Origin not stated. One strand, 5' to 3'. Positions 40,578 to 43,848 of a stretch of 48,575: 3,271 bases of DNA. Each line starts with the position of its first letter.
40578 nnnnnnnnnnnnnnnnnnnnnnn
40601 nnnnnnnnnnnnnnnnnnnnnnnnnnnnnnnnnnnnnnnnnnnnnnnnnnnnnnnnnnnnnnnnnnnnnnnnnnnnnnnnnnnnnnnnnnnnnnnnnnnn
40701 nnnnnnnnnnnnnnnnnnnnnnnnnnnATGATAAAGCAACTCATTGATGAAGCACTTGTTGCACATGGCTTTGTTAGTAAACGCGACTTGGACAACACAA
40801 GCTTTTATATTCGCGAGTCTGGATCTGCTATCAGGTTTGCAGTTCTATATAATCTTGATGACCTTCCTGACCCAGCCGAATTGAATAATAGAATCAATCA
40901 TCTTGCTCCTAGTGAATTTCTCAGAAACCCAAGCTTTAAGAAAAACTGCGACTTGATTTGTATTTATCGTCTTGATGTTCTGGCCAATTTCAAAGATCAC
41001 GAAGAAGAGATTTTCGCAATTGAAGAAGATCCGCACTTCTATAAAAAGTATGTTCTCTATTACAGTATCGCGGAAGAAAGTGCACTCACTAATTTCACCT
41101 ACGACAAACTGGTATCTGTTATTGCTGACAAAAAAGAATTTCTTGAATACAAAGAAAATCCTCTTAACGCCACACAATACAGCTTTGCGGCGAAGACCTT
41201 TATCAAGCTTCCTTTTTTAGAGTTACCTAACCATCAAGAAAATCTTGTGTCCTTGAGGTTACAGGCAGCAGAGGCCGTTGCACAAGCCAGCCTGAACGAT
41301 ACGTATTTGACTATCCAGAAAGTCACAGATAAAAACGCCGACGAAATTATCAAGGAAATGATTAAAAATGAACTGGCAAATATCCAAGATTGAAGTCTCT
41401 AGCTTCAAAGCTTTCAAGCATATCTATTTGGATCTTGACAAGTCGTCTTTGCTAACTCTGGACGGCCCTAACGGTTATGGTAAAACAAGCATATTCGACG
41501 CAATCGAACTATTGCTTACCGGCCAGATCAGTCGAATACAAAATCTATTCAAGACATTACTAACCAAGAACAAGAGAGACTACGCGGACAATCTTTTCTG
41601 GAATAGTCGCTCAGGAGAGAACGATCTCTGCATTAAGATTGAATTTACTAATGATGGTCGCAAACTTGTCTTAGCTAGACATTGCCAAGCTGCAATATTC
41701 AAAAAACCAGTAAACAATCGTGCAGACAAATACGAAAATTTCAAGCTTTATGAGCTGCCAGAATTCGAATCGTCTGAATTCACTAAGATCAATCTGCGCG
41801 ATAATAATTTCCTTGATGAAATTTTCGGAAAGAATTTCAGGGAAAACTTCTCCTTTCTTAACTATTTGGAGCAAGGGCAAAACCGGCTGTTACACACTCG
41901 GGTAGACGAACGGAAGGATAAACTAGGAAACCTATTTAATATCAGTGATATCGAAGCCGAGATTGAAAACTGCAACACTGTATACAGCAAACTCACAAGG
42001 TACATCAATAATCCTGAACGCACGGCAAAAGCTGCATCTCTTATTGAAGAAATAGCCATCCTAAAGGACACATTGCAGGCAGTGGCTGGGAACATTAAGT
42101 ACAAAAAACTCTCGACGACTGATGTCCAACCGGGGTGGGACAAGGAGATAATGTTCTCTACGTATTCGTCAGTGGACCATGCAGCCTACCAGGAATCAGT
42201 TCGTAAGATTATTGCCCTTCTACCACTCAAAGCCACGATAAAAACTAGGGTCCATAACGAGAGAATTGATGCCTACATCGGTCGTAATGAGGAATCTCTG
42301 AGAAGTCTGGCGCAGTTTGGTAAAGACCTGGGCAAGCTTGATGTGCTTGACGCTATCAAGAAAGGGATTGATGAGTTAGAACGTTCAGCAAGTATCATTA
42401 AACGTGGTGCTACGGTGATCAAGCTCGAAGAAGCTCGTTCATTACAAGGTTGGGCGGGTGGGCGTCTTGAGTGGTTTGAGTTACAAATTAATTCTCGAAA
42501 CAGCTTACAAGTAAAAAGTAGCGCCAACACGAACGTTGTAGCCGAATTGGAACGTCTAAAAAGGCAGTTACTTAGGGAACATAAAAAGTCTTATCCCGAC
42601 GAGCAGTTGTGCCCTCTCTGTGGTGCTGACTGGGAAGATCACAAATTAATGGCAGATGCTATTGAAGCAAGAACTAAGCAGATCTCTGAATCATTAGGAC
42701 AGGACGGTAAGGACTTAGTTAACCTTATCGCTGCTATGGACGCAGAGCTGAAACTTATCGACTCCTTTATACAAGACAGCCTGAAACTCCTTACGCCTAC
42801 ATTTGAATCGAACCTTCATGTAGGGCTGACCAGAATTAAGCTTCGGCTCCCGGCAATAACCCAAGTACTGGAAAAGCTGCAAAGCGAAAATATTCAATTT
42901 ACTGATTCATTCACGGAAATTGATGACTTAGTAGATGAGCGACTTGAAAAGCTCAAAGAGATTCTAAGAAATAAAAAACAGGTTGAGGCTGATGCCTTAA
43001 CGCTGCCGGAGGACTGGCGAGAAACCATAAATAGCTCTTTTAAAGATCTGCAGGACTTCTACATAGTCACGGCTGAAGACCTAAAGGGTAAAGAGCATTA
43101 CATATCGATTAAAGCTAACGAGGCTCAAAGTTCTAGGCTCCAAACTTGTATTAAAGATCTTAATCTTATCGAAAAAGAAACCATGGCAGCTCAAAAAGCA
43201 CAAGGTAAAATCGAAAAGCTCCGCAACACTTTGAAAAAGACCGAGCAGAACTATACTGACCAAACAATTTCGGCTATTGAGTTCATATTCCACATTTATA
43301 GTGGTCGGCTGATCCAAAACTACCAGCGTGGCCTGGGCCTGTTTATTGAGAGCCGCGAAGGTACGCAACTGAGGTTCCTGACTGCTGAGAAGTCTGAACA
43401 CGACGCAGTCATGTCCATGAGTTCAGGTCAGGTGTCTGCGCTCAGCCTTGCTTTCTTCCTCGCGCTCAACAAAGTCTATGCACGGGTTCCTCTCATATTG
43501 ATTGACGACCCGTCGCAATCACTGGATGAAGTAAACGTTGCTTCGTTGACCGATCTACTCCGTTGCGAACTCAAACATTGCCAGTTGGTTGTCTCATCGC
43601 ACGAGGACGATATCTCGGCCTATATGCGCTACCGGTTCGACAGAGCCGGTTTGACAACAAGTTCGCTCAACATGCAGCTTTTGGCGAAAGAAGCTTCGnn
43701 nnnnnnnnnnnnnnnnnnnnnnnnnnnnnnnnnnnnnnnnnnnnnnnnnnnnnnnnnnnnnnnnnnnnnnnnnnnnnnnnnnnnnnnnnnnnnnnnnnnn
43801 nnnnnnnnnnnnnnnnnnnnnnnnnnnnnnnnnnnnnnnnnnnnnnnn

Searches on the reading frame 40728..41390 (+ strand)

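Call 26: search_protein_families(library=pfam, proteins=[window:40728-41390:+])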
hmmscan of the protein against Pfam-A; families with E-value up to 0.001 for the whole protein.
window:40728-41390:+ (221 aa): 1 family
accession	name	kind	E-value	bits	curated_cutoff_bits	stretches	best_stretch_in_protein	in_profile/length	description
PF20289.3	MComp1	-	1.7e-13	50.7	27.3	1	38-125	3-89/99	ABC-three component (ABC-3C) system Middle Component 1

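Call 46: search_protein_families(library=padloc, proteins=[window:40728-41390:+])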
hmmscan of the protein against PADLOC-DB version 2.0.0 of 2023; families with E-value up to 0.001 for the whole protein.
window:40728-41390:+ (221 aa): 1 family
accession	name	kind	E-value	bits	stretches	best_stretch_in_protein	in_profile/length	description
PDLC03870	LmuC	-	9.3e-19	66.7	1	2-219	2-155/163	-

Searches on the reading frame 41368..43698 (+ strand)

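Call 26: search_protein_families(library=pfam, proteins=[window:41368-43698:+])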
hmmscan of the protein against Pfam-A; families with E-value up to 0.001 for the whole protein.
window:41368-43698:+ (777 aa): 6 families
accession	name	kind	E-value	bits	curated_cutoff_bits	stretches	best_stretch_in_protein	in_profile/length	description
PF02463.25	SMC_N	-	3.8e-18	66.2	40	2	529-751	61-203/220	RecF/RecN/SMC N terminal domain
PF13476.12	AAA_23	-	4.7e-14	53.9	27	1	7-235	1-199/201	AAA domain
PF13175.12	AAA_15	-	8.8e-12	45.7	32.1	1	5-286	3-239/374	AAA ATPase domain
PF13304.12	AAA_21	-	3.8e-07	30.9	27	1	518-746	73-299/304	AAA domain, putative AbiEii toxin, Type IV TA system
PF13555.12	AAA_29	-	0.0002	21.5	27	1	8-54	4-50/61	P-loop containing region of AAA domain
PF00005.33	ABC_tran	-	0.00069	20.7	25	0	17-58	2-43/137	ABC transporter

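Call 46: search_protein_families(library=padloc, proteins=[window:41368-43698:+])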
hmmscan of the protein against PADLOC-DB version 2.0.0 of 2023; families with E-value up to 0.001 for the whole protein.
window:41368-43698:+ (777 aa): 31 families (the best 25 are shown)
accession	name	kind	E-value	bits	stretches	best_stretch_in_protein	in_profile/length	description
PDLC03859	LmuB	-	4.8e-83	278.4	1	1-761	1-600/611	-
PDLC03865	LmuB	-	8e-32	108.4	3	677-751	897-979/1007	-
PDLC04135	mad3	-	5e-20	70.4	2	538-752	194-329/374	mads_3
PDLC03861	LmuB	-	3.6e-15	53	1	5-63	210-268/1213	-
PDLC03868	LmuB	-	6.1e-14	49.3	2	6-62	7-64/1035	-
PDLC04178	HEC-01A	-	2.9e-12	44.3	2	679-748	260-329/399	-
PDLC02979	AriA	-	8.1e-12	43.6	1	5-286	3-238/373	-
PDLC00298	PtuA1|PtuA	-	1.3e-08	32.4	1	4-72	2-69/423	AAA ATPase domain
PDLC02981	AriAB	-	9.2e-08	29.2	1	4-65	2-62/694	-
PDLC00278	PtuA1|PtuA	-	1e-07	29.6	1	4-60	2-57/436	AAA ATPase domain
PDLC02980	AriA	-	2e-07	29.3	1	506-746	67-299/304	-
PDLC00271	PtuA1|PtuA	-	2.3e-07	28.8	1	4-59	2-56/421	AAA ATPase domain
PDLC00098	GajA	-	2.3e-07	27.9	1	5-55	3-52/534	AAA ATPase domain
PDLC00284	PtuA1|PtuA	-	3.3e-07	27.5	1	4-58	61-115/545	AAA ATPase domain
PDLC03878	NsnB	-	4.2e-07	28.1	1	5-217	2-160/345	-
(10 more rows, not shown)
